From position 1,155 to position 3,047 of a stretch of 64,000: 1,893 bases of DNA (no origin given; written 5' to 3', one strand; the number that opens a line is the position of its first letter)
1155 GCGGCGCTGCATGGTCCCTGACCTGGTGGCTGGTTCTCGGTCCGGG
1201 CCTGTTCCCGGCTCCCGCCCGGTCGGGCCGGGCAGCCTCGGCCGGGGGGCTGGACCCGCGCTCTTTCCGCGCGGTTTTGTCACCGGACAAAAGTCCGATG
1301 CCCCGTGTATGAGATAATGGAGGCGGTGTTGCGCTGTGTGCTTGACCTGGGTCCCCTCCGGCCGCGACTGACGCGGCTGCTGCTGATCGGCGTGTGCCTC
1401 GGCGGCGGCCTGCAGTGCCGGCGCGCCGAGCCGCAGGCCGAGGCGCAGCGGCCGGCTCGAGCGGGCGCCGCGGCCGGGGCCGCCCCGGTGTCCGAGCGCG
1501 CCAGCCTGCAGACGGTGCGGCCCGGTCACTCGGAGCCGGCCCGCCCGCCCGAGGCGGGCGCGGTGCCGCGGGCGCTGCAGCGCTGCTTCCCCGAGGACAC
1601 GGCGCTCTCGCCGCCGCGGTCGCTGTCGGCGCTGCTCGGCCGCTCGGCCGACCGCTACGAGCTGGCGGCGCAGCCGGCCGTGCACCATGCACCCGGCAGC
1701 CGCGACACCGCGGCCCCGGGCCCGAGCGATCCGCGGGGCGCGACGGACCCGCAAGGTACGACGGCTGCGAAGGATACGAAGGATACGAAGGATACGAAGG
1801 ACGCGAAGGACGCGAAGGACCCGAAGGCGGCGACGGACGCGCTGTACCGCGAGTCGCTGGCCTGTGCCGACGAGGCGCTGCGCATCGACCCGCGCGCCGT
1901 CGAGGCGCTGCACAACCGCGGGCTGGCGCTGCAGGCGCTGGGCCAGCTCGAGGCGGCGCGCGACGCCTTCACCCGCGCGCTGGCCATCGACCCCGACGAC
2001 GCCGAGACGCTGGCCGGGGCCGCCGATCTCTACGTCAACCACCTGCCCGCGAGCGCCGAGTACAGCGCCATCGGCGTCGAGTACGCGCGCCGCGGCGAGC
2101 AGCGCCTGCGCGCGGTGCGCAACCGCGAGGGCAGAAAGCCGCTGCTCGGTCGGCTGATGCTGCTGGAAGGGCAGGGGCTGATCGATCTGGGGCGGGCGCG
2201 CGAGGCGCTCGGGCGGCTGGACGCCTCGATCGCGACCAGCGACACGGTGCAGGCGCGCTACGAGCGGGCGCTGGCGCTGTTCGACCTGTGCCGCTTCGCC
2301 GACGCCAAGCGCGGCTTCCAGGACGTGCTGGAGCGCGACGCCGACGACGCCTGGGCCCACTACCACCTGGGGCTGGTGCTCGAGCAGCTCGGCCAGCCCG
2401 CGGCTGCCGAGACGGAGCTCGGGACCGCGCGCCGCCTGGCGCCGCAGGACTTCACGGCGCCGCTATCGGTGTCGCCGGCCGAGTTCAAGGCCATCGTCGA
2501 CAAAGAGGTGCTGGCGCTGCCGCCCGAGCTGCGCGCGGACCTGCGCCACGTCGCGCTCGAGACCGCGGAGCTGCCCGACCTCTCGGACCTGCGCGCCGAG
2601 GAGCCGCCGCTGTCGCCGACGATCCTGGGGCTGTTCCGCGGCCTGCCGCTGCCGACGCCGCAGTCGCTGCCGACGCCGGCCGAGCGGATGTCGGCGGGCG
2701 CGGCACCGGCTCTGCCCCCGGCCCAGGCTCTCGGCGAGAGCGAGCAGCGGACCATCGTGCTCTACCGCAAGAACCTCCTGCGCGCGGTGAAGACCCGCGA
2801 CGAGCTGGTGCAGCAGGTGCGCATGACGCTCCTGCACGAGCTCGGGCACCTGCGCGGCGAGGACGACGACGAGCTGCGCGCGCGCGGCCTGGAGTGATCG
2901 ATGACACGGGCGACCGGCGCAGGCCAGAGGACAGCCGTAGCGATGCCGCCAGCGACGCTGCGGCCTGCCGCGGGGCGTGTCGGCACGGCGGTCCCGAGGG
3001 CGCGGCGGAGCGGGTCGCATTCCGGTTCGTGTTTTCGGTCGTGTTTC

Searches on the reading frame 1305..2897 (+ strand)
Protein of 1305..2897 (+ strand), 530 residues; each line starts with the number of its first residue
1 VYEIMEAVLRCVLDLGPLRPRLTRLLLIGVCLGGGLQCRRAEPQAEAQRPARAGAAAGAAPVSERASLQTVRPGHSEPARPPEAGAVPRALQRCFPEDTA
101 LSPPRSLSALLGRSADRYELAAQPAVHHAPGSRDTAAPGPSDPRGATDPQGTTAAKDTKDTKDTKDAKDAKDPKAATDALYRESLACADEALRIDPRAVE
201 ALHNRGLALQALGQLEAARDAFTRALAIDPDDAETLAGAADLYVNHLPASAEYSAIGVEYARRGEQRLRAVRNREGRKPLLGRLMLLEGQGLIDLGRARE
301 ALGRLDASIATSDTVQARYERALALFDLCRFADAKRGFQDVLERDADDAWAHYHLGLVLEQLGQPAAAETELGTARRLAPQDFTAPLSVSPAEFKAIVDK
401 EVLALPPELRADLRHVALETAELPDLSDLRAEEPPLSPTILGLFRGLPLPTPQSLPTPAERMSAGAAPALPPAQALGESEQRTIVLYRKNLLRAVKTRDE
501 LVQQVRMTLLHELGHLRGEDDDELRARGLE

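Call 50: search_protein_families(library=pfam, proteins=[window:1305-2897:+], max_evalue=0.001)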
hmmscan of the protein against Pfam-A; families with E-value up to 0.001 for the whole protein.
window:1305-2897:+ (530 aa): 12 families
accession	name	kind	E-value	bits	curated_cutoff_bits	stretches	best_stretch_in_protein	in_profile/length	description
PF06262.17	Zincin_1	-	1.4e-18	67.1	22.4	1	414-528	2-96/97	Zincin-like metallopeptidase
PF07719.23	TPR_2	-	3.5e-17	61.5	27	1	200-232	2-34/34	Tetratricopeptide repeat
PF00515.34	TPR_1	-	6.4e-16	57.9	27.8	1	200-232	2-34/34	Tetratricopeptide repeat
PF13431.12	TPR_17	-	9.5e-15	54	24.4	2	187-219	1-33/34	Tetratricopeptide repeat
PF13414.12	TPR_11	-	2.4e-14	53.2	26.8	1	211-244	6-39/42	TPR repeat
PF13181.12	TPR_8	-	4.9e-12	45.4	25.7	1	200-232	2-34/34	Tetratricopeptide repeat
PF13432.12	TPR_16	-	1.3e-09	38.8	32.7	2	319-382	1-64/65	Tetratricopeptide repeat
PF13371.12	TPR_9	-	1.4e-09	38.2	35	1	182-234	12-64/73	Tetratricopeptide repeat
PF13428.12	TPR_14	-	7.6e-09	35.8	23.5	1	200-242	2-44/44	Tetratricopeptide repeat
PF13424.12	TPR_12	-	9.2e-09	35.8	30.1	1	179-229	24-75/77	Tetratricopeptide repeat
PF14559.12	TPR_19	-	2.9e-08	34.3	25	1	330-382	6-58/68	Tetratricopeptide repeat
PF13174.12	TPR_6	-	2.4e-05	25.1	26.3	0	200-231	1-32/33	Tetratricopeptide repeat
